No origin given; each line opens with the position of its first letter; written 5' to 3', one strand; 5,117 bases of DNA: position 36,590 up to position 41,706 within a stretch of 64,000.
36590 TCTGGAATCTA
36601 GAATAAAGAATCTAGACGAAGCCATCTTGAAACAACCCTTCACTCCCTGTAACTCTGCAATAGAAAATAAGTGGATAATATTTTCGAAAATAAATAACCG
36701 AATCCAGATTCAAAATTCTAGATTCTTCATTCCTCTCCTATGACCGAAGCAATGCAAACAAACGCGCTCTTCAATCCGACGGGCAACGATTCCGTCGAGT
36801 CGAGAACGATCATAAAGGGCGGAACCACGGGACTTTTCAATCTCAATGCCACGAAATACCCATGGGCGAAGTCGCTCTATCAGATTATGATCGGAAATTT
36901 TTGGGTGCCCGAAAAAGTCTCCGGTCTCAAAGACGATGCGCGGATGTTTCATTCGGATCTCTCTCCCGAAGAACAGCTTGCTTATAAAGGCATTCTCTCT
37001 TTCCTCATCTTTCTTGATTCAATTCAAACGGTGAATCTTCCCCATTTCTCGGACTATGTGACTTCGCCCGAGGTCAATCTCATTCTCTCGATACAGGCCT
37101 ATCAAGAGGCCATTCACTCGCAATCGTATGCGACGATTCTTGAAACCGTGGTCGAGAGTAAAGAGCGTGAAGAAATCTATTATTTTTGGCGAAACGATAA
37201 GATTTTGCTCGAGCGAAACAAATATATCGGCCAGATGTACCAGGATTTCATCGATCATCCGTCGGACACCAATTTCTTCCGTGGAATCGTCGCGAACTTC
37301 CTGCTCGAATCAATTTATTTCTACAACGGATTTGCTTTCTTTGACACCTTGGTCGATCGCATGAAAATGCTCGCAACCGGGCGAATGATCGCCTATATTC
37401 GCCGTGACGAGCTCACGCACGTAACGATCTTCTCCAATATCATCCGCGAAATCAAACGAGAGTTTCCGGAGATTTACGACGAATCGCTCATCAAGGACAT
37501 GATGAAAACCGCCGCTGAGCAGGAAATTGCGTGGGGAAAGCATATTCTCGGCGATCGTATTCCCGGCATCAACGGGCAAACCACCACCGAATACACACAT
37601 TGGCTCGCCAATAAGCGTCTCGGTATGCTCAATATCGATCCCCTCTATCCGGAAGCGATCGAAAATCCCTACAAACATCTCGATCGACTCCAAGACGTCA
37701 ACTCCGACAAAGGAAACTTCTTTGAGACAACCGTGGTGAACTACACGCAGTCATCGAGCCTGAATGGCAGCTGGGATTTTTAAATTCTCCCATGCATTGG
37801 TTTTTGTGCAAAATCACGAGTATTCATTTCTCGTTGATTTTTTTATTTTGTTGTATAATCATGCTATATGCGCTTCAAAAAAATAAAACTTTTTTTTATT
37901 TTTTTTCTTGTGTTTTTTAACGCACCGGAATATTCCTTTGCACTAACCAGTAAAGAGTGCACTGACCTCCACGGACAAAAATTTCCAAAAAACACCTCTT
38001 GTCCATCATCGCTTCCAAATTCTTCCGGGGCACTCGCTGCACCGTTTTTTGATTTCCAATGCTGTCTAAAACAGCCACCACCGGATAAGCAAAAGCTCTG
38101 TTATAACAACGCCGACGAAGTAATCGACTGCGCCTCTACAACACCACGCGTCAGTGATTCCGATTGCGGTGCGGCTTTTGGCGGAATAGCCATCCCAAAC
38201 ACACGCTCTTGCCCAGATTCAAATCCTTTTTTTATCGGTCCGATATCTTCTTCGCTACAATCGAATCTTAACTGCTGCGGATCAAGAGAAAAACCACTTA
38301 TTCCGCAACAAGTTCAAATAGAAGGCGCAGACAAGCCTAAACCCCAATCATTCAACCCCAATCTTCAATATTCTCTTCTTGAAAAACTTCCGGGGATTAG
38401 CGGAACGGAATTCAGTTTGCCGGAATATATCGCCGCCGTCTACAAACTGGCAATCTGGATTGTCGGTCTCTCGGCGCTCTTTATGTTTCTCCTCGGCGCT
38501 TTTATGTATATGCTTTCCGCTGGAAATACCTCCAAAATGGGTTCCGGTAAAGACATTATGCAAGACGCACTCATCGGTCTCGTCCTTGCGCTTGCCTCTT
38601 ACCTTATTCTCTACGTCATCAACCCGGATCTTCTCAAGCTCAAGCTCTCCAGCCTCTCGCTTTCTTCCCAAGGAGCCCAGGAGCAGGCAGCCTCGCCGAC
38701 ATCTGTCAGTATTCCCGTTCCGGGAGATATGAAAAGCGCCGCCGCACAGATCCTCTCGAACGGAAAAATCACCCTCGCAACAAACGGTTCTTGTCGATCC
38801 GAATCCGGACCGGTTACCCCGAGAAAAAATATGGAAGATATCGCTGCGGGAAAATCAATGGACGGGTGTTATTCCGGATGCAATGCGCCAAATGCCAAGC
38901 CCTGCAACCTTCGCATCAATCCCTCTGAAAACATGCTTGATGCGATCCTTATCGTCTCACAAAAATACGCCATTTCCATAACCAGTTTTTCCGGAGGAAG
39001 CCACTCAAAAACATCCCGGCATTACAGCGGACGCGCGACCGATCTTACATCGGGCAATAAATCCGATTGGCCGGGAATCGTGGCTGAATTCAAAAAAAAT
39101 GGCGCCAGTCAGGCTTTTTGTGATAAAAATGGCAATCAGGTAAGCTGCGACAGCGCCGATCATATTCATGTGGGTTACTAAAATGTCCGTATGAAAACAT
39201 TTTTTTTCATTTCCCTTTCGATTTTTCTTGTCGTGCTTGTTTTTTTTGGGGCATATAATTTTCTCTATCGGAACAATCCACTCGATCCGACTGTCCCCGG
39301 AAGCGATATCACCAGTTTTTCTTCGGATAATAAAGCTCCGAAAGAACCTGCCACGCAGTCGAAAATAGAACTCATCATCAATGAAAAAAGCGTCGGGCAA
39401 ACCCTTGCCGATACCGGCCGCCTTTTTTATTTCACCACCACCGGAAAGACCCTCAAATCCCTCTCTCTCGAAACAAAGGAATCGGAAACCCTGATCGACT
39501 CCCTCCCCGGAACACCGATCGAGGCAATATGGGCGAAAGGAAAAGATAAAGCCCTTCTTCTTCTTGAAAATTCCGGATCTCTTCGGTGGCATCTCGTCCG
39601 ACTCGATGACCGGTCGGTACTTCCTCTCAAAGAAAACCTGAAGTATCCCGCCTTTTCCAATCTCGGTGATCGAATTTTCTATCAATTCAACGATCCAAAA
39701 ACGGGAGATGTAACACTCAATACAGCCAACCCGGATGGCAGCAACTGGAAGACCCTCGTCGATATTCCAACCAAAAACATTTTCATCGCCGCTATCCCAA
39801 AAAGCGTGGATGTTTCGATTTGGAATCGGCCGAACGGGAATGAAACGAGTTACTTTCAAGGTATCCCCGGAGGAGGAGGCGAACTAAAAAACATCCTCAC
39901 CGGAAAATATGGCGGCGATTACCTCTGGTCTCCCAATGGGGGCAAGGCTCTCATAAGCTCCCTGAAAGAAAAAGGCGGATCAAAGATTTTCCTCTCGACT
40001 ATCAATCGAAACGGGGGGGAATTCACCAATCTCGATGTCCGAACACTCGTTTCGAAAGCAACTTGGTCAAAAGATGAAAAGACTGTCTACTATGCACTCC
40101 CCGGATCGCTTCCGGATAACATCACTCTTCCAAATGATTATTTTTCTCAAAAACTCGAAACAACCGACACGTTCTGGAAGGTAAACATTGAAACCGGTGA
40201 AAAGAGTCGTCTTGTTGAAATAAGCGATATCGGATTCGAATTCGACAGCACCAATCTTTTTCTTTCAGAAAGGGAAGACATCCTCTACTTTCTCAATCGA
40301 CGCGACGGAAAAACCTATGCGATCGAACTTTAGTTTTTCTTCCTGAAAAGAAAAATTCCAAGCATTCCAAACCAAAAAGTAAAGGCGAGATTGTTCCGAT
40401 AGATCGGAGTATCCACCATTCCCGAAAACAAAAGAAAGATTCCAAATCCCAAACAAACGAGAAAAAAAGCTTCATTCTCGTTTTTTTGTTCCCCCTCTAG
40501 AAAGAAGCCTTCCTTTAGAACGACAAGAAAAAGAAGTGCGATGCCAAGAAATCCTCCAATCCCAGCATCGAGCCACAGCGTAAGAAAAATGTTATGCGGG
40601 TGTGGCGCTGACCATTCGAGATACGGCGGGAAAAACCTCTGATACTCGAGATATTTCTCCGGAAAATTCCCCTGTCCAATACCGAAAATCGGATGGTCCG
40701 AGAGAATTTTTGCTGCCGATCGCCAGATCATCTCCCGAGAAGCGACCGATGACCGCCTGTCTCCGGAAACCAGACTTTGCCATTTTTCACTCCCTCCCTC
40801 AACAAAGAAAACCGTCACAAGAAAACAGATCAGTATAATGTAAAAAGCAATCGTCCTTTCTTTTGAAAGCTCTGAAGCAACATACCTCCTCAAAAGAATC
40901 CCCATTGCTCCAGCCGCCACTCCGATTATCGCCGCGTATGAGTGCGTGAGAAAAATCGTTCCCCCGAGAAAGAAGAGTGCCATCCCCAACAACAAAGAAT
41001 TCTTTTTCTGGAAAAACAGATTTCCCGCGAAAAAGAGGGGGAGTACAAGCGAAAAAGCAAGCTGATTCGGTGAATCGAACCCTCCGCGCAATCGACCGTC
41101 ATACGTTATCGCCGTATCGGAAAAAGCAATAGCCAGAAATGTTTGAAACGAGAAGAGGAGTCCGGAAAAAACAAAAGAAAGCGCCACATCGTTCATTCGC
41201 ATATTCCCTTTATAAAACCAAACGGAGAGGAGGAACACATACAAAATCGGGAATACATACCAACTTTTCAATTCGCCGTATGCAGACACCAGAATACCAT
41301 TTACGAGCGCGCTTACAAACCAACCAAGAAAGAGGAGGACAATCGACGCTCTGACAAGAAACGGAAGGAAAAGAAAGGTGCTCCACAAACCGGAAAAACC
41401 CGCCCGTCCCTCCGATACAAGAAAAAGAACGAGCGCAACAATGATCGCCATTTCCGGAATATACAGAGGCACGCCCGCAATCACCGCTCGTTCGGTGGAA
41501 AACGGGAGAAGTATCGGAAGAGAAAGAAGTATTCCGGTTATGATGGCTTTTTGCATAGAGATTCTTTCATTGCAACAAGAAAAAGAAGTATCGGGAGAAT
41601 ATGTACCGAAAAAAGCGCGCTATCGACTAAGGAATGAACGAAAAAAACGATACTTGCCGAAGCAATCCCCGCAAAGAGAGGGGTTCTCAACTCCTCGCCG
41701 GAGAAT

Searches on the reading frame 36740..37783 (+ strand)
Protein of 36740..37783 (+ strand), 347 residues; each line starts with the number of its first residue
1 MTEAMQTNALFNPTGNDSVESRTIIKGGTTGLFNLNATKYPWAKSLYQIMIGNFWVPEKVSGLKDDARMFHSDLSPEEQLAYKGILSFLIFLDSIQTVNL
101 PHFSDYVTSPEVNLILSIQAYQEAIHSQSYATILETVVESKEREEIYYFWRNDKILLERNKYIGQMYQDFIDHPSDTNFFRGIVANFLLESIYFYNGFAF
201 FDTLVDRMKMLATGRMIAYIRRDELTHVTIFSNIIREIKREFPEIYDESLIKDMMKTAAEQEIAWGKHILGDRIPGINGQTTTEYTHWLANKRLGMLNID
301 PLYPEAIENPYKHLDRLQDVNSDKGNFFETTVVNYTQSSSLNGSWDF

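Call 23: search_protein_families(library=pfam, proteins=[window:36740-37783:+])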
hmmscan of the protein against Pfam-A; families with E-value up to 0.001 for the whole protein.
window:36740-37783:+ (347 aa): 1 family
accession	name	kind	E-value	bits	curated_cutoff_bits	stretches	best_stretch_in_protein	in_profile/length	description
PF00268.27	Ribonuc_red_sm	-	1.9e-70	237.9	33.6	1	33-310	2-281/281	Ribonucleotide reductase, small chain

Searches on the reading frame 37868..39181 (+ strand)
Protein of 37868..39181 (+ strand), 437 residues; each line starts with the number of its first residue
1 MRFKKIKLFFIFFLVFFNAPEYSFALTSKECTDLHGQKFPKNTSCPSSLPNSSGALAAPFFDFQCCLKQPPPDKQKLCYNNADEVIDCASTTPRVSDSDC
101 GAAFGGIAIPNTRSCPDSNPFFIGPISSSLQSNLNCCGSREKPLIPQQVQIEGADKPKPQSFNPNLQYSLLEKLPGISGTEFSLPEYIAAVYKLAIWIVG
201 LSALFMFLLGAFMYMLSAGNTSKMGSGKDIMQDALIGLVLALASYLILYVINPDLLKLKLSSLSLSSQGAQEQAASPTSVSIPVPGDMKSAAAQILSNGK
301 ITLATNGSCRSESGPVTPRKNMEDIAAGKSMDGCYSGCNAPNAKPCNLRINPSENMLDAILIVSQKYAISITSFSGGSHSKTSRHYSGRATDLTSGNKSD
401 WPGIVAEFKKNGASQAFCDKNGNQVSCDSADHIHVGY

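Call 23: search_protein_families(library=pfam, proteins=[window:37868-39181:+])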
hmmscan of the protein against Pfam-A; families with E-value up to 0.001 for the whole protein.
window:37868-39181:+ (437 aa): 1 family
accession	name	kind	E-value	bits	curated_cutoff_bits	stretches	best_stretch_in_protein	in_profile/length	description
PF18895.5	T4SS_pilin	-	2.2e-06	28.1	26.6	1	184-251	5-71/71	Type IV secretion system pilin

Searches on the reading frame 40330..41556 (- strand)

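Call 23: search_protein_families(library=pfam, proteins=[window:40330-41556:-])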
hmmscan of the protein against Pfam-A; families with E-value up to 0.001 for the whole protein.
window:40330-41556:- (408 aa): 1 family
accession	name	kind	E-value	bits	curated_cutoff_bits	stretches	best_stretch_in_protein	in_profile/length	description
PF04932.20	Wzy_C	-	3.1e-23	82.7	31.7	1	193-339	2-148/149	O-Antigen ligase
